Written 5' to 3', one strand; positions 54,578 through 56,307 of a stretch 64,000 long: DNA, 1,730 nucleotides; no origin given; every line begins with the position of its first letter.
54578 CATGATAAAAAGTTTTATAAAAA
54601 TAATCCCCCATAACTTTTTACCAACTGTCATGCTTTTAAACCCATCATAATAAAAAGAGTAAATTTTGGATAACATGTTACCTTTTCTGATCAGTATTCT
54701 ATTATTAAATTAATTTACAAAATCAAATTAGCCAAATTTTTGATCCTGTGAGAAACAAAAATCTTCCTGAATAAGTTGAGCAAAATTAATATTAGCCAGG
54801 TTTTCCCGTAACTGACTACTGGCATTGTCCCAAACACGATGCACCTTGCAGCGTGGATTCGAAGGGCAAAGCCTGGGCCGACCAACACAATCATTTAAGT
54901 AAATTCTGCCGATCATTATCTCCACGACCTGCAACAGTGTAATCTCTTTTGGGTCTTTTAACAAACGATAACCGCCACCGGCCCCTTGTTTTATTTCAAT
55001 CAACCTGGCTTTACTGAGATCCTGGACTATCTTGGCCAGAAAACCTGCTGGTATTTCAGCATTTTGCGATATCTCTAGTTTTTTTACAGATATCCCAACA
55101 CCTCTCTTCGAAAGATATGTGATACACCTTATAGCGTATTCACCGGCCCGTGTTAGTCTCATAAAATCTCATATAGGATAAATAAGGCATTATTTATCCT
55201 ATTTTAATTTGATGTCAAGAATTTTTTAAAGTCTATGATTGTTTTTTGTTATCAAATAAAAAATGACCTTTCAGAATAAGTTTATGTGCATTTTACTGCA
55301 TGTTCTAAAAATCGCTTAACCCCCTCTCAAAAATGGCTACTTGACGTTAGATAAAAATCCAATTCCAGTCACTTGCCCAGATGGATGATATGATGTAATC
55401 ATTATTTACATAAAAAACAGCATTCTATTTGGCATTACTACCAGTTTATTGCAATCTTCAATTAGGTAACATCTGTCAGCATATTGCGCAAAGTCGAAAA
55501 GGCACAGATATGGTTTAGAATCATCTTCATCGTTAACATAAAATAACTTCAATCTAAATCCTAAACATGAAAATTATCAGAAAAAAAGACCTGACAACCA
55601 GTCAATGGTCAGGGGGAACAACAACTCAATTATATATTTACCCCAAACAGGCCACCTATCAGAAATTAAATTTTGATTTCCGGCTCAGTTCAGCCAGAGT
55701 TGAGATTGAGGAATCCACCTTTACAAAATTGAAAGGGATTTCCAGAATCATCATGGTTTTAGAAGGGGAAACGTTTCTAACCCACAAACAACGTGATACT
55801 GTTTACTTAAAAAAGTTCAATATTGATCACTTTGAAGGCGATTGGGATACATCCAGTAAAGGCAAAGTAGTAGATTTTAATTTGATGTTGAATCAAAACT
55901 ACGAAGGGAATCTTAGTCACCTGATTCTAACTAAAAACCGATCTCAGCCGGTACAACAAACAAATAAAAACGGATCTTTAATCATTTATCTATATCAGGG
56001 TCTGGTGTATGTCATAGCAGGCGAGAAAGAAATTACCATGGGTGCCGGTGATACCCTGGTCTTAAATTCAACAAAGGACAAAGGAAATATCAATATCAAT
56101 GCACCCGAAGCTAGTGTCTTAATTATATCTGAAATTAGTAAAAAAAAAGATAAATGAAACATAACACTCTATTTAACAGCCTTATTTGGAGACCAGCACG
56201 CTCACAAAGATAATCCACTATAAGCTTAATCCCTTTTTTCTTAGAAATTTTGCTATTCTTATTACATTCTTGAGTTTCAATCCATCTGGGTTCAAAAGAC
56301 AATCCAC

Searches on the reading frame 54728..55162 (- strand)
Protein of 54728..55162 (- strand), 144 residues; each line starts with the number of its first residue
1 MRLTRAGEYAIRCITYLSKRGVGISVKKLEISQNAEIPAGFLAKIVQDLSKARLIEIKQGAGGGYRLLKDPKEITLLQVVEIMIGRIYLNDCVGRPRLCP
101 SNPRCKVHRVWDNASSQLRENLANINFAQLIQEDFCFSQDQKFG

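Call 3: search_protein_families(library=pfam, proteins=[window:54728-55162:-])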
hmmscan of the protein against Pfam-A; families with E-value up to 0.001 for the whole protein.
window:54728-55162:- (144 aa): 1 family
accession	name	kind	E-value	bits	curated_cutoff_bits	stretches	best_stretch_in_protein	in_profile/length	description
PF02082.26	Rrf2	-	1.6e-31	109.6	30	1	3-132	1-131/132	Iron-dependent Transcriptional regulator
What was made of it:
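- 54728..55162 (-): Rrf2-family transcriptional regulator, 144 aa. Pfam at 1.6e-31 (call 3).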

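Call 22: search_protein_families(library=ncbifam, proteins=[window:54728-55162:-], max_evalue=0.01)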
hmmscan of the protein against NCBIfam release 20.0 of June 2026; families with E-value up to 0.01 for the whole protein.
window:54728-55162:- (144 aa): 7 families
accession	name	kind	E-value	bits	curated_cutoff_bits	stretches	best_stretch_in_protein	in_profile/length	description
TIGR00738.1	rrf2_super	superfamily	3.4e-29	101.4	73.3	1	1-131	1-131/132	Rrf2 family transcriptional regulator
TIGR02010.1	IscR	equivalog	1.1e-19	70.6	207.55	1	1-133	1-132/135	Fe-S cluster assembly transcriptional regulator IscR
TIGR02944.1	suf_reg_Xantho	equivalog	8e-19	68.3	110.65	1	2-130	3-130/130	SUF system Fe-S cluster assembly regulator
NF008886.0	PRK11920.1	equivalog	4.8e-15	55.5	193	1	1-133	1-133/153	iron-responsive transcriptional regulator RirA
NF008110.0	PRK10857.1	equivalog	2e-13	50.4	275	1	1-133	1-132/164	Fe-S cluster assembly transcriptional regulator IscR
NF008240.0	PRK11014.1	equivalog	8.7e-11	42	182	1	1-134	1-131/141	nitric oxide-sensing transcriptional repressor NsrR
NF047409.1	Cys_reg_CymR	equivalog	1.8e-10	41.1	195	1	1-132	1-125/139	cysteine metabolism transcriptional regulator CymR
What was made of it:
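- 54728..55162 (-): NCBIfam rrf2_super passes its cut-off; no named equivalog does (call 22).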

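Call 44: find_encoding_contigs(protein=window:54728-55162:-, flank=2500, max_places=10)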
Protein window:54728-55162:- (144 aa): 22 contigs read that carry it; 10 places shown.
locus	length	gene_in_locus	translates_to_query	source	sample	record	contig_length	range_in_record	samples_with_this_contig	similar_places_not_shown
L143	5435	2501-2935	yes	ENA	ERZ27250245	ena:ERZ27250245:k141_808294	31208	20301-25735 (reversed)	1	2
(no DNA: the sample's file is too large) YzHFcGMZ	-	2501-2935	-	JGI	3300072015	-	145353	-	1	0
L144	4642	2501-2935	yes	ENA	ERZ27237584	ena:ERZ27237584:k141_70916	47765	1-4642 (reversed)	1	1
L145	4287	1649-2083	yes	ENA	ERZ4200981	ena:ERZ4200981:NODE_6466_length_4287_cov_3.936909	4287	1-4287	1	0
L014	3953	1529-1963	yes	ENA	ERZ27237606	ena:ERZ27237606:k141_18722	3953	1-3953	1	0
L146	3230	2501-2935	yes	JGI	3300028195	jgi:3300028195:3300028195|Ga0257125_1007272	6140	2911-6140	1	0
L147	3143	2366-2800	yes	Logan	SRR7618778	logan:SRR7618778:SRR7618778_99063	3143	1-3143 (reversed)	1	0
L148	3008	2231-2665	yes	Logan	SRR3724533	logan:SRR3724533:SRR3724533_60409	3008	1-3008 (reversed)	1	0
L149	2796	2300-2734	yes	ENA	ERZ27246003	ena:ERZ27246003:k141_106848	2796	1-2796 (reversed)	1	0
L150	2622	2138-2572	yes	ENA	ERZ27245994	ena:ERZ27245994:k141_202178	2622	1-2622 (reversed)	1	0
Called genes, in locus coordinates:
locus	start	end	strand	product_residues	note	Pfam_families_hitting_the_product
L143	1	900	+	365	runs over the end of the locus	PF02463:SMC_N (weak), PF00005:ABC_tran, PF13304:AAA_21 (faint), PF17912:OB_MalK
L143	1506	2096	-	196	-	PF05962:HutD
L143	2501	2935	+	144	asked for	PF02082:Rrf2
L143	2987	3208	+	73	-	PF14899:DUF4492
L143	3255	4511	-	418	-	PF01610:DDE_Tnp_ISL3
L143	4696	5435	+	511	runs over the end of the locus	PF01654:Cyt_bd_oxida_I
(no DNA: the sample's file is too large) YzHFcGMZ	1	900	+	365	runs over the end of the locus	PF02463:SMC_N (weak), PF00005:ABC_tran, PF13304:AAA_21 (faint), PF17912:OB_MalK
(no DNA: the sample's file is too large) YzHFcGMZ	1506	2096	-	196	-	PF05962:HutD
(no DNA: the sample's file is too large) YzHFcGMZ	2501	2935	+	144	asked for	PF02082:Rrf2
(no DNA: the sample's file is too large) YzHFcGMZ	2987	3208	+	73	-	PF14899:DUF4492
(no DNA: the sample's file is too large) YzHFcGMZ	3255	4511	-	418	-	PF01610:DDE_Tnp_ISL3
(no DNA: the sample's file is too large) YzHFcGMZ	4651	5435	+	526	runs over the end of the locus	PF01654:Cyt_bd_oxida_I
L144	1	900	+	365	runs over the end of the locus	PF02463:SMC_N (weak), PF00005:ABC_tran, PF13304:AAA_21 (faint), PF17912:OB_MalK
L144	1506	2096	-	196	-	PF05962:HutD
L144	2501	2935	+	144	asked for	PF02082:Rrf2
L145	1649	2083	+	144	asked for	PF02082:Rrf2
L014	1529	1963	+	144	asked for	PF02082:Rrf2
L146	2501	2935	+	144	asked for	PF02082:Rrf2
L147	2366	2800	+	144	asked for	PF02082:Rrf2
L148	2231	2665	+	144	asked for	PF02082:Rrf2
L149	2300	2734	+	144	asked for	PF02082:Rrf2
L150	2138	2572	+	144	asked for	PF02082:Rrf2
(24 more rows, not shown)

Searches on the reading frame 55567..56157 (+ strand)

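Call 3: search_protein_families(library=pfam, proteins=[window:55567-56157:+])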
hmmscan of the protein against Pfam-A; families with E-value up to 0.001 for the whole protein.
window:55567-56157:+ (196 aa): 1 family
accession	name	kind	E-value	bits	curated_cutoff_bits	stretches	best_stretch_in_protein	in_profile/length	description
PF05962.17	HutD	-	1.8e-30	106.9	25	1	7-172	2-168/181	HutD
